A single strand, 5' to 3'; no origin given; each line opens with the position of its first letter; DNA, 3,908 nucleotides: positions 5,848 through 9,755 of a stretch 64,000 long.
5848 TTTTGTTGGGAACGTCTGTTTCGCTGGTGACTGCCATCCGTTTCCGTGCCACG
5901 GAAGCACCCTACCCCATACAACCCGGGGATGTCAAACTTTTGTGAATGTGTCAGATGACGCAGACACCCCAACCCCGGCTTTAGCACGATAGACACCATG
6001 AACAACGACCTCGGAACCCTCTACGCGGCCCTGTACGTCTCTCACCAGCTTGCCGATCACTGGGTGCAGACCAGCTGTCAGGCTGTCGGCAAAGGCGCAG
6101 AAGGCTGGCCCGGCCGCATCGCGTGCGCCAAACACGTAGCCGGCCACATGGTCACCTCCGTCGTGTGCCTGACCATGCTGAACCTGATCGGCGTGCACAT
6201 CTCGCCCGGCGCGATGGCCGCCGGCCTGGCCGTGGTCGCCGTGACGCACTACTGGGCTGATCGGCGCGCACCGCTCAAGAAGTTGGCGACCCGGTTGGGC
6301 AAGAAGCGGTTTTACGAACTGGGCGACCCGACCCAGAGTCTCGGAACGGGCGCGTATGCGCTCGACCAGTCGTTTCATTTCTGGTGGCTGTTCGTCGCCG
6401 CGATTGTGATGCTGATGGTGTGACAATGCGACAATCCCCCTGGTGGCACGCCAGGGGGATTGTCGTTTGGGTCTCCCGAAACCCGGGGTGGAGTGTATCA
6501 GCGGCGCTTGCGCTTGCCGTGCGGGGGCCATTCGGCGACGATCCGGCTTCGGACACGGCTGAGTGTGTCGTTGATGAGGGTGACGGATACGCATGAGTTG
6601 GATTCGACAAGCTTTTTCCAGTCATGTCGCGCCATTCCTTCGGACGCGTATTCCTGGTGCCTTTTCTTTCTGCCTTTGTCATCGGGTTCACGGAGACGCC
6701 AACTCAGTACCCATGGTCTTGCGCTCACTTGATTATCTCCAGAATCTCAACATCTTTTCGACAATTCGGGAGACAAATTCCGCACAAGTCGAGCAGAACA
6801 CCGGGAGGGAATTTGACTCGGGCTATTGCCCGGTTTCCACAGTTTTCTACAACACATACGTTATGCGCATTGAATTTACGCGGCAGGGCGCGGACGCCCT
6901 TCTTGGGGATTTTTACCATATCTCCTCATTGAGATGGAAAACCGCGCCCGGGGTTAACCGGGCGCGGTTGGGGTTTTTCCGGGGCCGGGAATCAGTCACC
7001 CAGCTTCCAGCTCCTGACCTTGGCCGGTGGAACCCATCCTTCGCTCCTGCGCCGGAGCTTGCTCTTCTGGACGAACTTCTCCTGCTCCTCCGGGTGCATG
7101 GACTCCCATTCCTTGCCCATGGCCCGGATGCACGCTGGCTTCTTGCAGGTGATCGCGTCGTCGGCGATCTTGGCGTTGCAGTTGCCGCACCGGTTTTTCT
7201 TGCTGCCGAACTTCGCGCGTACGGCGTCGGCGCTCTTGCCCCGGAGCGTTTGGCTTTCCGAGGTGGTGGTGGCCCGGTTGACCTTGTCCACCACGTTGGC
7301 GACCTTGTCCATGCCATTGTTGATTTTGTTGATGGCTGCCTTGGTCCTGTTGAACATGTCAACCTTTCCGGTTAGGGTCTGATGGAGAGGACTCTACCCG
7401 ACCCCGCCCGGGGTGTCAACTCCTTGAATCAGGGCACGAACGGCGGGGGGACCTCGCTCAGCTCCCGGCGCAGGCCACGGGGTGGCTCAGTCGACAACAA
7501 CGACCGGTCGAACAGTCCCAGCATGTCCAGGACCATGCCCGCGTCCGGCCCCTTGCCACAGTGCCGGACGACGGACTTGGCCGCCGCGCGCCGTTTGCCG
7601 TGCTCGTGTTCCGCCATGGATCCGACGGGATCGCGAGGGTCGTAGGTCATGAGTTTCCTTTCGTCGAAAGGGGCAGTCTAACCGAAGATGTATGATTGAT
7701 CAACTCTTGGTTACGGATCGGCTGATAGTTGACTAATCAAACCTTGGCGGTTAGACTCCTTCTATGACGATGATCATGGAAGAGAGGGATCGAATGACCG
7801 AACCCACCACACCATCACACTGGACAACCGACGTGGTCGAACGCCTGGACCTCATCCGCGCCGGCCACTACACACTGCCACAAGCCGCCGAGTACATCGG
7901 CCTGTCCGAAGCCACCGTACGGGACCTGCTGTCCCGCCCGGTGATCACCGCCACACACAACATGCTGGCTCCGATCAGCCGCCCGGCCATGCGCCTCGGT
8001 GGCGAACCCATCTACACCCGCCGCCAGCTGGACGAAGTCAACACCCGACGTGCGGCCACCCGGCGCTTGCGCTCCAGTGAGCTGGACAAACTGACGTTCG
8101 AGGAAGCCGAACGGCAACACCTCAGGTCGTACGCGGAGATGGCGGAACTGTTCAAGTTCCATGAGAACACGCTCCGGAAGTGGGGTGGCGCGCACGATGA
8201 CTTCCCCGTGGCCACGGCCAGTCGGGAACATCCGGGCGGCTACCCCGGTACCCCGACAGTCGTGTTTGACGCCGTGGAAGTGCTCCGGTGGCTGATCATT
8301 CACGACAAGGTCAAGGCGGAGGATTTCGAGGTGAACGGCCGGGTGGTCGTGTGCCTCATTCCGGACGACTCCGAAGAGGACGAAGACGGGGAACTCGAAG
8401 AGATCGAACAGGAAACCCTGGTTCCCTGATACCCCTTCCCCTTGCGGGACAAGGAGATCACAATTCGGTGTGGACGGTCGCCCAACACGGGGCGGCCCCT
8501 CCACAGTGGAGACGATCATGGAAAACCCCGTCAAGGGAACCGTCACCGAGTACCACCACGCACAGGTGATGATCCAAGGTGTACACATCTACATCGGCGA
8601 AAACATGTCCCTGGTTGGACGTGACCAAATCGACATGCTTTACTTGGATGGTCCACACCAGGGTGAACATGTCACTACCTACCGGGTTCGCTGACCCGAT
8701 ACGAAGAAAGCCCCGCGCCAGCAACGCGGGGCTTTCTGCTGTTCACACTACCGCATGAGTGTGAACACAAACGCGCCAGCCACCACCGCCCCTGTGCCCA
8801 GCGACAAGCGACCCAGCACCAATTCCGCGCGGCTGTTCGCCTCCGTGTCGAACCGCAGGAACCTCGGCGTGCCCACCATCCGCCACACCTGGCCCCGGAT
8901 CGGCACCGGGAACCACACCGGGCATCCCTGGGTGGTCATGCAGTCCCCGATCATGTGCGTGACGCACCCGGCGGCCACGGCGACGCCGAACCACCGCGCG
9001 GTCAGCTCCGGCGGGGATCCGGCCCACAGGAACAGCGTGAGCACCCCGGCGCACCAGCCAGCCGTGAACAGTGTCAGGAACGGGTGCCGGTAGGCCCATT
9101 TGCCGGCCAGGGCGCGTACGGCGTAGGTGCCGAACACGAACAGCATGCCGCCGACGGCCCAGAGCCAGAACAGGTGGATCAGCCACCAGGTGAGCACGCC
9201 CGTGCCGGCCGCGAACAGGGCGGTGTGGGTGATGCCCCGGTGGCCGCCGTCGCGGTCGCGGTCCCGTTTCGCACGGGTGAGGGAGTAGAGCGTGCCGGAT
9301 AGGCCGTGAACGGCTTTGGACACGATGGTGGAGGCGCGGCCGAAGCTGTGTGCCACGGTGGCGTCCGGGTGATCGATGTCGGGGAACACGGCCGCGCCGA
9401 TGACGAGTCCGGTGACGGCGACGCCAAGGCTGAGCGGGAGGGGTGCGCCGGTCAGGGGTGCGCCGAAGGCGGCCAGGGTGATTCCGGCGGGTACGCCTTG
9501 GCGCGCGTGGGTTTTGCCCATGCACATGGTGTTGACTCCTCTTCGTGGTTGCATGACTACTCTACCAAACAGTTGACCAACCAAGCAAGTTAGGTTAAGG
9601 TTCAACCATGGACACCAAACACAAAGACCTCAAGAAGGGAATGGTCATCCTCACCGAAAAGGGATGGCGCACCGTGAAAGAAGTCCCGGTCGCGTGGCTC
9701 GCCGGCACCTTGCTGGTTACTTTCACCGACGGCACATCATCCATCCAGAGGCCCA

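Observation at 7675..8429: Mirror-image divergent promoters with a leaderless HTH regulator gene: candidate genetic switch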

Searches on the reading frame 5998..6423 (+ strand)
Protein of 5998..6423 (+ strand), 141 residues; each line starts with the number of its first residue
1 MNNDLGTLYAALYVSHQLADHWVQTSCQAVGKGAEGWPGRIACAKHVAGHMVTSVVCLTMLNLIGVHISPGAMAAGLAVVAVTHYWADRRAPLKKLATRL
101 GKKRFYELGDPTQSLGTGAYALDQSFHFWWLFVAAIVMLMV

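Call 5: search_protein_families(library=pfam, proteins=[window:5998-6423:+], max_evalue=0.1)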
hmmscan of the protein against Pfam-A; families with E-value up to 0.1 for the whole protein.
window:5998-6423:+ (141 aa): 1 family
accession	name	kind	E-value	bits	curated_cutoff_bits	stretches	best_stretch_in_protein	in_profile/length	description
PF11750.13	DUF3307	-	8e-06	26.3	23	1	10-136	3-107/127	Protein of unknown function (DUF3307)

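Call 6: search_protein_families(library=phrogs, proteins=[window:5998-6423:+], max_evalue=0.01)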
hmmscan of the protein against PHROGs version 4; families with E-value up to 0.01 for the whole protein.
window:5998-6423:+ (141 aa): 1 family
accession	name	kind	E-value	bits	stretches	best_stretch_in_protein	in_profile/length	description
phrog_2470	-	moron, auxiliary metabolic gene and host takeover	4.2e-15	57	1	7-139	7-117/119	membrane protein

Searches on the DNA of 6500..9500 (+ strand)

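Call 4: search_dna_similar(query=window:6500-9500:+, collection=phages, mode=near, max_rows=30)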
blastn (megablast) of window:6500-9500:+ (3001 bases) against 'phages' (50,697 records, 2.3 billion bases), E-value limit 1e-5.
No match.

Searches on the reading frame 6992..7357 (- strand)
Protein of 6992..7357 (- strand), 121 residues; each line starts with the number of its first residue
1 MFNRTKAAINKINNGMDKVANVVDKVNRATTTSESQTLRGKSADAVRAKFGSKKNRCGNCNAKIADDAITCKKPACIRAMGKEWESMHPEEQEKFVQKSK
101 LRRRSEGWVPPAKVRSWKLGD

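Call 5: search_protein_families(library=pfam, proteins=[window:6992-7357:-], max_evalue=0.1)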
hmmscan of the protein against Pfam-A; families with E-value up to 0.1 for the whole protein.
window:6992-7357:- (121 aa): 5 families
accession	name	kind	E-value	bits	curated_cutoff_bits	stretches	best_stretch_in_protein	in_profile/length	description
PF00505.25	HMG_box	-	0.016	16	25.4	1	73-101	28-56/69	HMG (high mobility group) box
PF13240.11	Zn_Ribbon_1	-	0.02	15.1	25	1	57-73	2-18/23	zinc-ribbon domain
PF07946.19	CCDC47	-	0.066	12.8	27.7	1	7-103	232-323/326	PAT complex subunit CCDC47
PF13248.11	Zn_ribbon_3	-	0.068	13.1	27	0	54-73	2-21/26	zinc-ribbon domain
PF05494.18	MlaC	-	0.081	13.2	26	0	78-98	45-65/166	MlaC protein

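Call 6: search_protein_families(library=phrogs, proteins=[window:6992-7357:-], max_evalue=0.01)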
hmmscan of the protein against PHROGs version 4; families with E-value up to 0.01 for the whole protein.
window:6992-7357:- (121 aa): 0 families

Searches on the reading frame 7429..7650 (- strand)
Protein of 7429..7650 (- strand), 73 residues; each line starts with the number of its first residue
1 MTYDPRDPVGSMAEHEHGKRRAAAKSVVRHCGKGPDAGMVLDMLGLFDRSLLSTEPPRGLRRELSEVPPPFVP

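Call 5: search_protein_families(library=pfam, proteins=[window:7429-7650:-], max_evalue=0.1)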
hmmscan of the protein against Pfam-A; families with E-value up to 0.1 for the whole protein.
window:7429-7650:- (73 aa): 0 families

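Call 6: search_protein_families(library=phrogs, proteins=[window:7429-7650:-], max_evalue=0.01)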
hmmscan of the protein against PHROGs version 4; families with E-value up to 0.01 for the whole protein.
window:7429-7650:- (73 aa): 0 families

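Call 81: find_homologous_proteins(query=window:7429-7650:-)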
Query window:7429-7650:- (73 aa): 13 proteins with E <= 0.001 among 13 candidates.
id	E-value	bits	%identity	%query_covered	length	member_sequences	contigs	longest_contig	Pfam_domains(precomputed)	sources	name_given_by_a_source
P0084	3.9e-36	140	88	100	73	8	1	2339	-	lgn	-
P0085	1.5e-35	138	86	100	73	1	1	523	-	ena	-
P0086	4.8e-35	136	86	100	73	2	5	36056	-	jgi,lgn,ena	-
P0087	1.4e-31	125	79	100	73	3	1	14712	-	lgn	-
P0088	1.1e-24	104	70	100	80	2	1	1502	-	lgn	-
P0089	6.5e-15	73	60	100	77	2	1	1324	-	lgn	-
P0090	1.1e-14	72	57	100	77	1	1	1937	-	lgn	-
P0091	1.5e-14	71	55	100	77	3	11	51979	-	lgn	-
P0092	1.9e-14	71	57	100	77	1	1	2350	-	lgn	-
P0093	5.7e-14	70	56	100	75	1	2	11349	-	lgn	-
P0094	8.9e-14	69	56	100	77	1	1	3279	-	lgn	-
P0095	1.9e-13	68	56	100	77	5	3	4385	-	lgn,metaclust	metaclust:\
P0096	9.3e-12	63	53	100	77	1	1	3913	-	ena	-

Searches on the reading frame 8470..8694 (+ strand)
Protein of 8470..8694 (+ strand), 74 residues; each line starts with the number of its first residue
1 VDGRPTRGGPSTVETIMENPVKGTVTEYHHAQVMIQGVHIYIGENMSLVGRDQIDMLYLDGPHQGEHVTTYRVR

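Call 5: search_protein_families(library=pfam, proteins=[window:8470-8694:+], max_evalue=0.1)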
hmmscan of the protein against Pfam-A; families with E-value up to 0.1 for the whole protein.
window:8470-8694:+ (74 aa): 1 family
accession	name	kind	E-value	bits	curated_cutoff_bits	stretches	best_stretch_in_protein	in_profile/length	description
PF13578.12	Methyltransf_24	-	0.044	15.1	26.3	1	43-70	58-85/105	Methyltransferase domain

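Call 6: search_protein_families(library=phrogs, proteins=[window:8470-8694:+], max_evalue=0.01)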
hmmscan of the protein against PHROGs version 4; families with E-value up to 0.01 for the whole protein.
window:8470-8694:+ (74 aa): 0 families

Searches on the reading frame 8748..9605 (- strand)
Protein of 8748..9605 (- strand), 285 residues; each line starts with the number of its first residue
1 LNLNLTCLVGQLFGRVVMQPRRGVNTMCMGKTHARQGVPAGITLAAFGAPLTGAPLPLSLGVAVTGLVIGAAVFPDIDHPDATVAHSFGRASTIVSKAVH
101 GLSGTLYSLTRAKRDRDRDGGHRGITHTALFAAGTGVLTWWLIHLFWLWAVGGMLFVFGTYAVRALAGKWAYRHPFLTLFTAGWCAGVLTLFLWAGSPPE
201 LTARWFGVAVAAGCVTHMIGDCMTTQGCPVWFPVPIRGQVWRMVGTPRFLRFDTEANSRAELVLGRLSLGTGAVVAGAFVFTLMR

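Call 5: search_protein_families(library=pfam, proteins=[window:8748-9605:-], max_evalue=0.1)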
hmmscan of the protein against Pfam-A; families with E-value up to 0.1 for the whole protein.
window:8748-9605:- (285 aa): 1 family
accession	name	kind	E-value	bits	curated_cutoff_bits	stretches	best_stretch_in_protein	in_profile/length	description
PF04307.19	YdjM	-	3.1e-21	76.1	29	1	29-248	2-136/176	YdjM inner membrane protein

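Call 6: search_protein_families(library=phrogs, proteins=[window:8748-9605:-], max_evalue=0.01)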
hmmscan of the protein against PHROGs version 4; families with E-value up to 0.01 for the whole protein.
window:8748-9605:- (285 aa): 1 family
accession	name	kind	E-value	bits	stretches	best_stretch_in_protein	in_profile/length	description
phrog_20744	-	other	1.5e-24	88.2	1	49-266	8-210/224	hydrolase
